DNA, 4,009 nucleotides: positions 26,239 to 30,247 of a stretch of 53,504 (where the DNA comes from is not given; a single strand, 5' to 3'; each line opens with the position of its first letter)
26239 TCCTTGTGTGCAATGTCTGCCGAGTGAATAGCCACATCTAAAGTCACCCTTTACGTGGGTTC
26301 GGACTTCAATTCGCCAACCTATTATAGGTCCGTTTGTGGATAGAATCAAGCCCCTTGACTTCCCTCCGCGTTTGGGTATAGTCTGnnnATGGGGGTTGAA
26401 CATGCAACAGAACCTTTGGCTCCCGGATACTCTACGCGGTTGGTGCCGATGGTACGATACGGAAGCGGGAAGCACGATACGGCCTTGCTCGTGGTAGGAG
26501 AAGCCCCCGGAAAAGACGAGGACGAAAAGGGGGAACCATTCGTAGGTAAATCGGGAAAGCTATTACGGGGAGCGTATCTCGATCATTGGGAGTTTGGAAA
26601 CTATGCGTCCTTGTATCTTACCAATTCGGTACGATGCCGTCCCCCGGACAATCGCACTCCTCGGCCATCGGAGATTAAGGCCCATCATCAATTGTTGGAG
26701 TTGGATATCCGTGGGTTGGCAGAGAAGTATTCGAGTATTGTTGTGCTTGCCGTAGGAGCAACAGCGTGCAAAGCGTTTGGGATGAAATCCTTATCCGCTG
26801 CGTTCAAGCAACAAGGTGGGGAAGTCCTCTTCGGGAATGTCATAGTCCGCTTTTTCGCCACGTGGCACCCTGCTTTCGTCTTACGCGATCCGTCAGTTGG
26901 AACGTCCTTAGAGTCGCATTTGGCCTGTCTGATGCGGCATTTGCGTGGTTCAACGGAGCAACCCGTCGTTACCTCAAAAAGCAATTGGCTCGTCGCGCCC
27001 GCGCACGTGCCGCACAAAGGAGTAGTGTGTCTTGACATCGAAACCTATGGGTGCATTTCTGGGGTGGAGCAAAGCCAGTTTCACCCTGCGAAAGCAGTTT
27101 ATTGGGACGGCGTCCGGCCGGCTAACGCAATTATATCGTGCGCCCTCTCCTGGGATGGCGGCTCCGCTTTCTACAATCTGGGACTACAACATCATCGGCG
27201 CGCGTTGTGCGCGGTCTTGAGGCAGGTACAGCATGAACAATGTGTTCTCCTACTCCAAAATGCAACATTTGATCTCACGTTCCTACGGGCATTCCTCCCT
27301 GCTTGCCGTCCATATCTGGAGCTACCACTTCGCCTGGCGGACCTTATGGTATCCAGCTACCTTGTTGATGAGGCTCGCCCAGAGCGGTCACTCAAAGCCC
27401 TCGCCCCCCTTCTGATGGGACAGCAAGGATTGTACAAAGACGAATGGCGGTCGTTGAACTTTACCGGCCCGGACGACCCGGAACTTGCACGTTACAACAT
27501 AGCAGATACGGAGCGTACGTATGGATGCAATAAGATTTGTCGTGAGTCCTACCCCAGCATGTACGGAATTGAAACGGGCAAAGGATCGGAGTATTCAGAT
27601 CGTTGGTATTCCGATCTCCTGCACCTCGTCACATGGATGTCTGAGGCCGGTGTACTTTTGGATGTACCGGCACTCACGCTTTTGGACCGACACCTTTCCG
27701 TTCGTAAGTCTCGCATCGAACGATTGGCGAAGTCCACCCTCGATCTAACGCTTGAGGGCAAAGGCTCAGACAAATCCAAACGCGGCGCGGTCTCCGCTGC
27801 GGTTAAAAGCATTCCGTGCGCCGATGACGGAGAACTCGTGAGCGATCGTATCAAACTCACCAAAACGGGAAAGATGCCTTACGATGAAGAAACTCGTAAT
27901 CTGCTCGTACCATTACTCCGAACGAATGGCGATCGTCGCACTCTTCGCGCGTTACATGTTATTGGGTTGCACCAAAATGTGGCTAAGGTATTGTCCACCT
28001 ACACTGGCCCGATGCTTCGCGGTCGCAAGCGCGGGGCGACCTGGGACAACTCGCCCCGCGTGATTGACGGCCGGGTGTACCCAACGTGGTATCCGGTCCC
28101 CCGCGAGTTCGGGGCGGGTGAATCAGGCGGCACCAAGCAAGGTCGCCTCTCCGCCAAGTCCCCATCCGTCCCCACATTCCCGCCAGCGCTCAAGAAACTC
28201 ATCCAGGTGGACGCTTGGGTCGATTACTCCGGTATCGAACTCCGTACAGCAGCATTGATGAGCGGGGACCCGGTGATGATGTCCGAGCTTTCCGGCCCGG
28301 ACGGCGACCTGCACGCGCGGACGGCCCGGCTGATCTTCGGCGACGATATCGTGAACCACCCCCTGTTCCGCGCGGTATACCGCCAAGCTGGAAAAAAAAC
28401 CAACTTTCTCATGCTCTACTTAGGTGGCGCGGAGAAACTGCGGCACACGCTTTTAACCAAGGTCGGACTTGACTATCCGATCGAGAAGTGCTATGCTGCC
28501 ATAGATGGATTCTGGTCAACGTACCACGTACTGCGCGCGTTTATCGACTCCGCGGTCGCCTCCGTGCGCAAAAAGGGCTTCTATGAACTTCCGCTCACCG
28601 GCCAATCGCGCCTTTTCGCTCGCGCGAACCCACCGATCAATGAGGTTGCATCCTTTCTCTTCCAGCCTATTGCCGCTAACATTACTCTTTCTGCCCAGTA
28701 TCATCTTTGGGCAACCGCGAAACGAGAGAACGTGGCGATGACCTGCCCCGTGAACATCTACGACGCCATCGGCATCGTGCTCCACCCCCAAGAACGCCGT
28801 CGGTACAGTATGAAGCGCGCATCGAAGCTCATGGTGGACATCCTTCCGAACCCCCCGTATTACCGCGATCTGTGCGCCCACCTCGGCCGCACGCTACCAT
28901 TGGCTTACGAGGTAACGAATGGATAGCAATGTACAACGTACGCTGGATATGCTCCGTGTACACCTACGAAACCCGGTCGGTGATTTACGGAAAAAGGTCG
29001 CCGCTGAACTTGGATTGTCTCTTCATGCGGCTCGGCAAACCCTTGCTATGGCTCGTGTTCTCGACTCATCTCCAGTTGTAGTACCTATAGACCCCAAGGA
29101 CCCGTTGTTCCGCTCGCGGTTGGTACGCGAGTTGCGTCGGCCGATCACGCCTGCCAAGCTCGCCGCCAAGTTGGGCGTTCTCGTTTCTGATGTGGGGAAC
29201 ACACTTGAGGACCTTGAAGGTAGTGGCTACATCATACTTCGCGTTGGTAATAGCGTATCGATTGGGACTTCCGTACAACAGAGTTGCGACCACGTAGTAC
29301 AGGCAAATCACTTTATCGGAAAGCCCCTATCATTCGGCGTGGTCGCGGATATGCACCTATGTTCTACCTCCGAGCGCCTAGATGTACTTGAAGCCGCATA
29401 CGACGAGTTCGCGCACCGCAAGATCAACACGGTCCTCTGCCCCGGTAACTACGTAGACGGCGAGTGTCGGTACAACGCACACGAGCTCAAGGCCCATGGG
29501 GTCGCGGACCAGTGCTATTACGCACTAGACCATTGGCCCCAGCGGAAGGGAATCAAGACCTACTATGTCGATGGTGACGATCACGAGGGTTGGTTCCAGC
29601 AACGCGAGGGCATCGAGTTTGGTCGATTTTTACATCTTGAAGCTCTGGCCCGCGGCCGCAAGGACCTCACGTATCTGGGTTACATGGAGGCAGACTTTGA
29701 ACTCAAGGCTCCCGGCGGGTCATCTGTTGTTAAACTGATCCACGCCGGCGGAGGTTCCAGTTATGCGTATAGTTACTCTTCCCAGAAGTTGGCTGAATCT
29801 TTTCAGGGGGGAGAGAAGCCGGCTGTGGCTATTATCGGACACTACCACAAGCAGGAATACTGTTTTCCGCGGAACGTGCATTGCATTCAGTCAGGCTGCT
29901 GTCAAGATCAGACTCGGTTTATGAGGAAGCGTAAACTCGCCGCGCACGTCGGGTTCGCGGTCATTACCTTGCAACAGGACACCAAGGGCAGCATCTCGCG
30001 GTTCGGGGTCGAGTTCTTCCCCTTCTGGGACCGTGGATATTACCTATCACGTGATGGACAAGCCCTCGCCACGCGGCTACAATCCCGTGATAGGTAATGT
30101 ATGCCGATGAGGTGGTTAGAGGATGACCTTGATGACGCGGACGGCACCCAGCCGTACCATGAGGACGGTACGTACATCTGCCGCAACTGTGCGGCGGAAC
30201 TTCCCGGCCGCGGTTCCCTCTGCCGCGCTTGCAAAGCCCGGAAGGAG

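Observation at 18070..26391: Four genes start exactly at the predicted +1 of sigma70-type promoters (leaderless mRNAs), including the DNA polymerase and the GNAT gene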

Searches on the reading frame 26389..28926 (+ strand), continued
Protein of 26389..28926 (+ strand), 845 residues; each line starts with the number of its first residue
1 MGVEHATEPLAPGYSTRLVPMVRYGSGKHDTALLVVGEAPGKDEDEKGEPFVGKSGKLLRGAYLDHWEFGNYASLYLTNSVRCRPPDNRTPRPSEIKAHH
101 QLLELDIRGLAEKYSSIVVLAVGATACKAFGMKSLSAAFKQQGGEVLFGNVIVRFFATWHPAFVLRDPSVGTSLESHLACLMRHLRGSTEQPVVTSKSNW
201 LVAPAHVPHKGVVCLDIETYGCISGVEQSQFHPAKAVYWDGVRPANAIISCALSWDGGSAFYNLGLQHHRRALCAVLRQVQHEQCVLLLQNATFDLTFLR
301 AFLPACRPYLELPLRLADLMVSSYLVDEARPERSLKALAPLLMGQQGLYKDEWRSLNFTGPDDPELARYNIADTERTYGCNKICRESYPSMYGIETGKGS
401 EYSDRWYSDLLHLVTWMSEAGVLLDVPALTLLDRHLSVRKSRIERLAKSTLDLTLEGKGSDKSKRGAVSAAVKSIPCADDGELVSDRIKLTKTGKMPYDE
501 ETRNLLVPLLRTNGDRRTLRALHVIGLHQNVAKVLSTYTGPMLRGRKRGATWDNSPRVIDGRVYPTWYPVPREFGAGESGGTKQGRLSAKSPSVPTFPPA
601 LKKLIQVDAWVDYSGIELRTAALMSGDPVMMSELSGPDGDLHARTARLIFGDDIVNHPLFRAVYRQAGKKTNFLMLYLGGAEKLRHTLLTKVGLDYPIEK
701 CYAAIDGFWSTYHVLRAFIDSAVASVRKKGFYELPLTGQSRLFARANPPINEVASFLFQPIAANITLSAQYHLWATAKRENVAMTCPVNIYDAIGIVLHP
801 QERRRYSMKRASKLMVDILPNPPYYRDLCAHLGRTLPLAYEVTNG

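Call 31: find_related_loci(query=A1, collection=genome_contigs, flank=10000)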
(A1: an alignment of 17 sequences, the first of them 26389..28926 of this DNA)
Query A1 (845 aa) in genome_contigs; peptide patterns used: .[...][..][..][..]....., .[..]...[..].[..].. (x = any residue, [..] = any of these).
148 stretches matched a pattern; 28 encode a relative of the query (tblastn E <= 1e-3); 28 distinct loci.
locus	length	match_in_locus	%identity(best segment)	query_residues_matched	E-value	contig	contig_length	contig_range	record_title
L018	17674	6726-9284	33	12-841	8e-110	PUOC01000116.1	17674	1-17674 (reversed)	MAG: Clostridiales bacterium isolate B1Sed10_159 B1-Sed10-C3490, whole genome shotgun sequence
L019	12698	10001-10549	33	24-209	1e-22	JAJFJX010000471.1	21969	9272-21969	MAG: Panacagrimonas sp. isolate OFTM46 OFTM46_470, whole genome shotgun sequence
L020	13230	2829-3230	39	24-166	6e-20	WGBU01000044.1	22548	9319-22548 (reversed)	MAG: Deltaproteobacteria bacterium isolate S144_36 k151_159173, whole genome shotgun sequence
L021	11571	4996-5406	39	22-166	3e-18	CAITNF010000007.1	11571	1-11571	MAG: uncultured actinobacterium isolate VK_bin-4481 genome assembly, contig: bin-4481:07/18, whole genome shotgun sequen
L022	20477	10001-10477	35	15-187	2e-17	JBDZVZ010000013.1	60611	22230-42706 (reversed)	MAG: Solirubrobacterales bacterium isolate PE_soil5 NODE_86_length_60611, whole genome shotgun sequence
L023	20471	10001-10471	32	15-185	9e-17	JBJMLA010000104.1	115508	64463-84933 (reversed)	MAG: Solirubrobacteraceae bacterium isolate H3_16_all_fractions_metab_148_72_0 k255_4804500, whole genome shotgun sequen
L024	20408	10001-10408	37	25-169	2e-16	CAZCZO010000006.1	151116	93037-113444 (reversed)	MAG TPA_asm: uncultured Gemmatimonadaceae bacterium isolate binchicken_co311_105 genome assembly, contig: NODE_173_lengt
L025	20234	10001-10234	48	24-103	2e-15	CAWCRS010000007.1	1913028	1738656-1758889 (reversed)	MAG: uncultured Gemmatimonadales bacterium isolate MFD04944.bin.1.316 genome assembly, contig: contig_48043, whole genom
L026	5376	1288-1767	33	15-188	2e-15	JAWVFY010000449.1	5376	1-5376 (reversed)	MAG: Solirubrobacteraceae bacterium isolate BP_464 scaffold_556330, whole genome shotgun sequence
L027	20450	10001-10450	35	12-166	2e-15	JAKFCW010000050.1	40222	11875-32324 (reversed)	MAG: Candidatus Sericytochromatia bacterium isolate LC031 contig-124_776, whole genome shotgun sequence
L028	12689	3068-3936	37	16-169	3e-14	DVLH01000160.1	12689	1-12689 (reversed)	MAG TPA_asm: Candidatus Aphodomonas merdavium isolate ChiGjej2B2-35035 ChiGjej2B2M5__C437010_L12689_SRR6323342, whole ge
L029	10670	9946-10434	32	16-192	2e-13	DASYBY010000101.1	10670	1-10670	MAG TPA_asm: Baekduia sp. isolate SMAG_U4919 k141_3781935, whole genome shotgun sequence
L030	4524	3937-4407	33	16-186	2e-13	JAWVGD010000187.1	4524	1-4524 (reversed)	MAG: Baekduia sp. isolate BP_469 scaffold_5391546, whole genome shotgun sequence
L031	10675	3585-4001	34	15-167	4e-13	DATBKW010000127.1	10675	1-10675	MAG TPA_asm: Solirubrobacteraceae bacterium isolate SMAG_U3956 k141_264106, whole genome shotgun sequence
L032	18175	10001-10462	38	25-185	1e-18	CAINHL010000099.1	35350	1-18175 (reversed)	MAG: uncultured actinobacterium isolate YR3_bin-0537 genome assembly, contig: bin-0537:099/163, whole genome shotgun seq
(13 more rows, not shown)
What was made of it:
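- Tried and rejected: The other hits were unrelated UDG genes (call 31).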

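Call 43: find_encoding_contigs(protein=P0004, flank=5000, max_places=2)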
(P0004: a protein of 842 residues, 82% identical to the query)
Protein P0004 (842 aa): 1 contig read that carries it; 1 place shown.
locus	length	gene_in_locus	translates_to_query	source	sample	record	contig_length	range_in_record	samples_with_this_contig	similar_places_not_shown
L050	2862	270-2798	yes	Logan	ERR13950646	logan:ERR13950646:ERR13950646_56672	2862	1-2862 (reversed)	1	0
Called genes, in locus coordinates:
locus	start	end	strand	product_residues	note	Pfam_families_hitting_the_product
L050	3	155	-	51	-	?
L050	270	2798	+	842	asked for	PF03167:UDG, PF00476:DNA_pol_A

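Call 44: find_encoding_contigs(protein=P0006, flank=10000, max_places=2)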
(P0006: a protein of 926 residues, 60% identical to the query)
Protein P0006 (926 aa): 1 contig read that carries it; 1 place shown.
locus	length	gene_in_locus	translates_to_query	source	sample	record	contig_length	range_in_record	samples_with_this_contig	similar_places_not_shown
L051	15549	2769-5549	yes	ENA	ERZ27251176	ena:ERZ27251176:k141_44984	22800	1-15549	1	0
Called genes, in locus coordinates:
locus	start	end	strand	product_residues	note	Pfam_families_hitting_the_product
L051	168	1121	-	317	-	PF20530:DUF6745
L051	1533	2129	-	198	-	-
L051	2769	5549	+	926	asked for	PF03167:UDG, PF00476:DNA_pol_A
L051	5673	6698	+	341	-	-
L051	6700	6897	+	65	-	-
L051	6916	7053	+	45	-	-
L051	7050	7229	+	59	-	-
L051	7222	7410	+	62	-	-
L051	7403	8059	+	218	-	-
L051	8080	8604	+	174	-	PF18909:dGTP_diPhyd_N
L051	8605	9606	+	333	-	PF12705:PDDEXK_1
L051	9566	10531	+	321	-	PF13479:AAA_24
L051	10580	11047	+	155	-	-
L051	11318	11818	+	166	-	-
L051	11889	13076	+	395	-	-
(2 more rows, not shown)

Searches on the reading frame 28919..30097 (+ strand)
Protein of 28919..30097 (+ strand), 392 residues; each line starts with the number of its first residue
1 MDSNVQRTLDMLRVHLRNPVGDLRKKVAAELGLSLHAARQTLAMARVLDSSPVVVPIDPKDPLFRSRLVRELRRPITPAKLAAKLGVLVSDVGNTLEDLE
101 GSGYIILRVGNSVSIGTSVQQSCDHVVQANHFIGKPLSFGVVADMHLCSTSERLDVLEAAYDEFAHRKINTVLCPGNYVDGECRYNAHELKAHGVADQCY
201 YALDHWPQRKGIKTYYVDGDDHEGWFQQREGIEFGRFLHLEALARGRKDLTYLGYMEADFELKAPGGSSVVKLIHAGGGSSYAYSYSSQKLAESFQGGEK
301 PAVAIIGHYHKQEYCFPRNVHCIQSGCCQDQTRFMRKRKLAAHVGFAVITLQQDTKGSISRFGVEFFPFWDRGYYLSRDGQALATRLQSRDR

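Call 9: search_protein_families(library=pfam, proteins=[window:28919-30097:+], max_evalue=0.01)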
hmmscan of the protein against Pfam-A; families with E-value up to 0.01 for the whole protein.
window:28919-30097:+ (392 aa): 1 family
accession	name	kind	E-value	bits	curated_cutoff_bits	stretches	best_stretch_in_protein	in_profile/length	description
PF00149.33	Metallophos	-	0.00097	20.1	21.5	1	138-311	2-190/191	Calcineurin-like phosphoesterase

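Call 60: search_protein_families(library=phrogs, proteins=[window:28919-30097:+], max_evalue=0.00001)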
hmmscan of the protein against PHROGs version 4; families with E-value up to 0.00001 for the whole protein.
window:28919-30097:+ (392 aa): 0 families
